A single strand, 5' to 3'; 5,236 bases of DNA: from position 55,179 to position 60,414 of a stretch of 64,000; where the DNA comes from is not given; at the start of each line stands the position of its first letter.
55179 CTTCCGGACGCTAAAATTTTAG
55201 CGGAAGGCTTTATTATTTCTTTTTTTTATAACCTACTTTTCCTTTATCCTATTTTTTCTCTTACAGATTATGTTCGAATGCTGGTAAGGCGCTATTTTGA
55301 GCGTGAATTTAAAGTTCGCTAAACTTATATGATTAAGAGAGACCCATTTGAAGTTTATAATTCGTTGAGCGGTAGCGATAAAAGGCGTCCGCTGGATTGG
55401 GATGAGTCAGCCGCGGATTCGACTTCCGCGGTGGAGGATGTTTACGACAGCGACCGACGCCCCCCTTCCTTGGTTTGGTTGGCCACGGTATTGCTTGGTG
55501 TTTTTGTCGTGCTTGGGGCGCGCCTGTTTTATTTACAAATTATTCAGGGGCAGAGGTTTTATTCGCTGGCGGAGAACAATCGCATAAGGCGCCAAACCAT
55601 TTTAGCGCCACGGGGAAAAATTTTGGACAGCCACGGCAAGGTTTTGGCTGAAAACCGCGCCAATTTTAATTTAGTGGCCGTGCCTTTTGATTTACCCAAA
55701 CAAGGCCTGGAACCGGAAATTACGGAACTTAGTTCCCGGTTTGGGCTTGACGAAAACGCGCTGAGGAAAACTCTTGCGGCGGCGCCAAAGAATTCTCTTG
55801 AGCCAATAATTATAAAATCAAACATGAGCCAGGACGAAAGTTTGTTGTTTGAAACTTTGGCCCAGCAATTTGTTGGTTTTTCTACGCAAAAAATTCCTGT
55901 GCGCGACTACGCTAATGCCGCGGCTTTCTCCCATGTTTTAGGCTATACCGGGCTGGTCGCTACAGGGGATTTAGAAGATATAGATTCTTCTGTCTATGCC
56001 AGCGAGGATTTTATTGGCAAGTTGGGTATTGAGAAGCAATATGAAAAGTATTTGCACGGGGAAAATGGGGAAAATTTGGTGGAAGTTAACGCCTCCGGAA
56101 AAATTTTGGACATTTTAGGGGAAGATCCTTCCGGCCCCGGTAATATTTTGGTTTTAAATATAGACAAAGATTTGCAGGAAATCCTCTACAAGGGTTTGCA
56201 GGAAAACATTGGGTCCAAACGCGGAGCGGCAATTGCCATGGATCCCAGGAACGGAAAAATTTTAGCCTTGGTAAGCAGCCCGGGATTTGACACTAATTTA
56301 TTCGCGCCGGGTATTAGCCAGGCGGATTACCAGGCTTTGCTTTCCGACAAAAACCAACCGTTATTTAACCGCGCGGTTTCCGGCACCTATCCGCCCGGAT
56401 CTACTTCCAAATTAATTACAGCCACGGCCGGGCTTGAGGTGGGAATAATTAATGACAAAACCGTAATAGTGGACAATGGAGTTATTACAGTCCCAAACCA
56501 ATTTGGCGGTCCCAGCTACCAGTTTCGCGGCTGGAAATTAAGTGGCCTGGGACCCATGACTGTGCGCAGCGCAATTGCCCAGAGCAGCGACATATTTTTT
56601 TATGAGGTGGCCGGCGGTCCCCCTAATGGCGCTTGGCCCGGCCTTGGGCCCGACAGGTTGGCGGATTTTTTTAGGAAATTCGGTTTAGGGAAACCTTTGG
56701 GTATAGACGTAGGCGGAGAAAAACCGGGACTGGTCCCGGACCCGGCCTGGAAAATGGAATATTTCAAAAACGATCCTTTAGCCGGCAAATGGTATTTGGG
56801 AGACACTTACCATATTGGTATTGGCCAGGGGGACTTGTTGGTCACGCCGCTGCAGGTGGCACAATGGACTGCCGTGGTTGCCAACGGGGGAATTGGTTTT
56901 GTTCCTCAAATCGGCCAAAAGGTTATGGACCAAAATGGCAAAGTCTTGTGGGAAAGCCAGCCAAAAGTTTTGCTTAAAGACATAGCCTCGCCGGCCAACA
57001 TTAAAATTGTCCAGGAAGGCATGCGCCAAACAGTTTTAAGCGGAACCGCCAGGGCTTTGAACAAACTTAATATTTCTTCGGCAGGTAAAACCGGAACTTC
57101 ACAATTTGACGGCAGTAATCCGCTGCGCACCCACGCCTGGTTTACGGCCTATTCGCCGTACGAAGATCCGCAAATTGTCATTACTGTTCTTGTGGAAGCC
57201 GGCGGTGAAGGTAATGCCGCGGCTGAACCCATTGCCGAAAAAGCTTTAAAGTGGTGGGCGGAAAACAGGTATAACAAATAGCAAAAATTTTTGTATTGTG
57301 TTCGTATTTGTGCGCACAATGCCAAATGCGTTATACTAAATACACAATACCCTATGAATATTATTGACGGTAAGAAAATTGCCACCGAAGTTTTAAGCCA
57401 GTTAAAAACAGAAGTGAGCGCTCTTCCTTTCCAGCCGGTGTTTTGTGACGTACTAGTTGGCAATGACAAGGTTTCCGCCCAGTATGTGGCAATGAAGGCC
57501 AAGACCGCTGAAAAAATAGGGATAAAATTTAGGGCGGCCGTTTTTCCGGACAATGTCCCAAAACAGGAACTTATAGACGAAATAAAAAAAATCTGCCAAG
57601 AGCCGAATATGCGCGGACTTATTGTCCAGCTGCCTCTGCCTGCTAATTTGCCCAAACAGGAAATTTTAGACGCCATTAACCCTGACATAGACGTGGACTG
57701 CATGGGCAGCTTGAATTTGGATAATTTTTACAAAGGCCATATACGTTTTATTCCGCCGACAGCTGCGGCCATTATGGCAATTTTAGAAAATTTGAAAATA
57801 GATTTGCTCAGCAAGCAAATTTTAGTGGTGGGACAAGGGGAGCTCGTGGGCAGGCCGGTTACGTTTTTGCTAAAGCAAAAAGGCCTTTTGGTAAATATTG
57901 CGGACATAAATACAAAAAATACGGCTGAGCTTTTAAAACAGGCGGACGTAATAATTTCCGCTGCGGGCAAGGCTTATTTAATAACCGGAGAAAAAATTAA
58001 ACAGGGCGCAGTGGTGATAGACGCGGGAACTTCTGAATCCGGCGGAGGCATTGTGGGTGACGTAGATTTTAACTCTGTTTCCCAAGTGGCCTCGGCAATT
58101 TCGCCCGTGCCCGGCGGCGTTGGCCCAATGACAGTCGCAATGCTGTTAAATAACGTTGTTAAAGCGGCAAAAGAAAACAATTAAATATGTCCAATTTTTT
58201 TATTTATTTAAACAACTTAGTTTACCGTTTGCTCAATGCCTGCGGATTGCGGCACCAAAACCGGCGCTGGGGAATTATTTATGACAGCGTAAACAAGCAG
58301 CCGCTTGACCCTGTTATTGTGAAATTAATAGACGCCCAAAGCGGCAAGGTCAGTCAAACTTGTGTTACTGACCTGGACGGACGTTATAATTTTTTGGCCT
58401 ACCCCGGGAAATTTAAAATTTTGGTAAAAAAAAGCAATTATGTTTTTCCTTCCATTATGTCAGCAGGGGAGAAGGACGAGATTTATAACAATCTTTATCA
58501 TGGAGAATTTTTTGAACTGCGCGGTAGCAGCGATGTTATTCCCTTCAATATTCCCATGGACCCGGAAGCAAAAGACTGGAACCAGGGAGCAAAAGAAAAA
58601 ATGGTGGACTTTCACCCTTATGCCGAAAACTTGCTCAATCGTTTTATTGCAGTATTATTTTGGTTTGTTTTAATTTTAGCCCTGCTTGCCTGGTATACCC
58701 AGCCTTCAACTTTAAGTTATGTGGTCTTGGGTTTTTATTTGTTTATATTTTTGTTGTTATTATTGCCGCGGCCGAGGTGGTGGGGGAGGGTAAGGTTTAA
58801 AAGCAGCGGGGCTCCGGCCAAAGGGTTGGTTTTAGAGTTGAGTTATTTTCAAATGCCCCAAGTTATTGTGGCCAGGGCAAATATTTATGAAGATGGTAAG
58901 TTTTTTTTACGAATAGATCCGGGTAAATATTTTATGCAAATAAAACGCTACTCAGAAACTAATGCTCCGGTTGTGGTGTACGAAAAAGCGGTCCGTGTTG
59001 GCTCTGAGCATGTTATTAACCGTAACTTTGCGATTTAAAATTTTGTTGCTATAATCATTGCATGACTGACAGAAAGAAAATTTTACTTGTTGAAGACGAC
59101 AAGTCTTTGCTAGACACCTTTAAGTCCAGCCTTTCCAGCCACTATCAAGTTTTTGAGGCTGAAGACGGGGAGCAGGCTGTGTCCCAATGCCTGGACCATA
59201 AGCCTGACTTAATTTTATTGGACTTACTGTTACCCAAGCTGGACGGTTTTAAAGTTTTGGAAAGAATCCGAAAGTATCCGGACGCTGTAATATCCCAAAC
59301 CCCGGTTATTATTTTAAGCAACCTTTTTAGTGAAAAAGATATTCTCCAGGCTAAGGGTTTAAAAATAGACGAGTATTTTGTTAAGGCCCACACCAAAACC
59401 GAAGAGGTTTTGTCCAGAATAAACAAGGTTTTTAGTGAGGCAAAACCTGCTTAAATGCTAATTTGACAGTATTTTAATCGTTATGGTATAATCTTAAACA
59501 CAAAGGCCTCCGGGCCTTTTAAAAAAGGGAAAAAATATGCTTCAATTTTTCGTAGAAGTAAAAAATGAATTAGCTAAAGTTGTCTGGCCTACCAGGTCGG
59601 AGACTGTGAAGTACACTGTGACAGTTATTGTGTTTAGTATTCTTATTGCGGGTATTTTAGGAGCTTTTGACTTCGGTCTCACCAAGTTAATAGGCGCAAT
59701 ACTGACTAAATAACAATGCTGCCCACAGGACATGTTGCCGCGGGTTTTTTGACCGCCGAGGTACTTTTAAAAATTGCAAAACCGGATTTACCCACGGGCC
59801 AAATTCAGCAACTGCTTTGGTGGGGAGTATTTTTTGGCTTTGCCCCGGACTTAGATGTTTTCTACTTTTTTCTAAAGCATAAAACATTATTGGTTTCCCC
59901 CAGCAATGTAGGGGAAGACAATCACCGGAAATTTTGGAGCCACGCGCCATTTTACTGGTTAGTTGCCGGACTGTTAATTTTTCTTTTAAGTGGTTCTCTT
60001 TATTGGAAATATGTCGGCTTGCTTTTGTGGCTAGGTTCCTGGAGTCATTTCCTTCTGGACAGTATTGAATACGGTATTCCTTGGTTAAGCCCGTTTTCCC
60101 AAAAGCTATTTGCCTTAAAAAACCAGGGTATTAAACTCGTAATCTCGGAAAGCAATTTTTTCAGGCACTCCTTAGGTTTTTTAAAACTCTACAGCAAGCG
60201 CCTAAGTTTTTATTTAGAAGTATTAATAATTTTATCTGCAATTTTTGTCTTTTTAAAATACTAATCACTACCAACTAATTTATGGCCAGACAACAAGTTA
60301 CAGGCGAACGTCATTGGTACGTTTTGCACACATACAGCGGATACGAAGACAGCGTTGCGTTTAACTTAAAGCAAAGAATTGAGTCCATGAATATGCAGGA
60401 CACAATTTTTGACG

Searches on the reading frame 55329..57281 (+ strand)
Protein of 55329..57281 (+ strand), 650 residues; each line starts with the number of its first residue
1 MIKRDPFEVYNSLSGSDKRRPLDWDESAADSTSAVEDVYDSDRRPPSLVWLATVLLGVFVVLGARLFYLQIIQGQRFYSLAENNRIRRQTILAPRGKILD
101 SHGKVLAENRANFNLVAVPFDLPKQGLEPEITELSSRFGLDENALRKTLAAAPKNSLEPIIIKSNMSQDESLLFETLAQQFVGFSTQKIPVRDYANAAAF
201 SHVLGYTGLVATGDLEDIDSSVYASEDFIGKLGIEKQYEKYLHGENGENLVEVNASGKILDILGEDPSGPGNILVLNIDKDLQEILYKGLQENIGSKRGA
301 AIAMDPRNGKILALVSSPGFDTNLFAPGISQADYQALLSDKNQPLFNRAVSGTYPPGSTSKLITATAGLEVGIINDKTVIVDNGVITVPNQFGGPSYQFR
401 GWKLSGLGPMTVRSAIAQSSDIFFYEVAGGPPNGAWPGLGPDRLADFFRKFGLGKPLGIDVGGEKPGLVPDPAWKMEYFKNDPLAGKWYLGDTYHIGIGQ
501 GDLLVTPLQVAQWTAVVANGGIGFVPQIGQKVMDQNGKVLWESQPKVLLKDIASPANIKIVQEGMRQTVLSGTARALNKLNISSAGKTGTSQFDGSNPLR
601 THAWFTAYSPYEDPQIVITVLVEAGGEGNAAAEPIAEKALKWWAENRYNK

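Call 45: search_protein_families(library=pfam, proteins=[window:55329-57281:+], max_evalue=0.00001)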
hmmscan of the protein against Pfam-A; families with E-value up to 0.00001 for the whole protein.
window:55329-57281:+ (650 aa): 2 families
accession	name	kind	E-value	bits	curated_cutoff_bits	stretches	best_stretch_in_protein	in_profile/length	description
PF00905.27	Transpeptidase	-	1.3e-59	202.3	22.1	1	299-640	1-298/299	Penicillin binding protein transpeptidase domain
PF03717.20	PBP_dimer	-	8.2e-38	131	24.4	1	91-260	2-176/180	Penicillin-binding Protein dimerisation domain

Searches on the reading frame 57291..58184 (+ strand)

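Call 46: search_protein_families(library=pfam, proteins=[window:57291-58184:+], max_evalue=0.00001)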
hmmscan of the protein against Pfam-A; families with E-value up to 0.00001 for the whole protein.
window:57291-58184:+ (297 aa): 2 families
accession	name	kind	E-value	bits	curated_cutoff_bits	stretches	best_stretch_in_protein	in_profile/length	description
PF02882.25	THF_DHG_CYH_C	-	6.2e-54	182.1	27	1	141-296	3-159/160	Tetrahydrofolate dehydrogenase/cyclohydrolase, NAD(P)-binding domain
PF00763.28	THF_DHG_CYH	-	1.2e-27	96.9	32.8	1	25-136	1-115/115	Tetrahydrofolate dehydrogenase/cyclohydrolase, catalytic domain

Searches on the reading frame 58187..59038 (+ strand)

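Call 46: search_protein_families(library=pfam, proteins=[window:58187-59038:+], max_evalue=0.00001)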
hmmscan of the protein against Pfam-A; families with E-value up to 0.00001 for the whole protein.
window:58187-59038:+ (283 aa): 1 family
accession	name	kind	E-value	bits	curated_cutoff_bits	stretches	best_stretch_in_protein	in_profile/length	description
PF13620.12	CarboxypepD_reg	-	3.7e-06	27.6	32.3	0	29-85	4-59/82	Carboxypeptidase regulatory-like domain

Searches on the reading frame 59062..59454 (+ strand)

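Call 46: search_protein_families(library=pfam, proteins=[window:59062-59454:+], max_evalue=0.00001)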
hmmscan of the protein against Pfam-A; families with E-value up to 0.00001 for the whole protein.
window:59062-59454:+ (130 aa): 1 family
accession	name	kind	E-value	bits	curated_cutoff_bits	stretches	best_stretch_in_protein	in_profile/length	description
PF00072.30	Response_reg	-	4.2e-20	72.4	30.2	1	7-114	1-104/111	Response regulator receiver domain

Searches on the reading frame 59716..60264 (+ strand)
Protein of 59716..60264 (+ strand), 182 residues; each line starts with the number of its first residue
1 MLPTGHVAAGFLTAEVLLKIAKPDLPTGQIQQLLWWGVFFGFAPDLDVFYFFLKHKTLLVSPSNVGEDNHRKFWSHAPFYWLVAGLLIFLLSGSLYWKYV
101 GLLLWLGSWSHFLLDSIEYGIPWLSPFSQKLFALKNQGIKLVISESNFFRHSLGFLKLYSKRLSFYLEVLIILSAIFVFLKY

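Call 46: search_protein_families(library=pfam, proteins=[window:59716-60264:+], max_evalue=0.00001)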
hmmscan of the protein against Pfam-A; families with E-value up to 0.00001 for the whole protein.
window:59716-60264:+ (182 aa): 1 family
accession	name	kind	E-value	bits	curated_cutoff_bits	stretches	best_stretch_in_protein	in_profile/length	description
PF04307.19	YdjM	-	3.1e-17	63.1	29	1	1-177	1-167/176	YdjM inner membrane protein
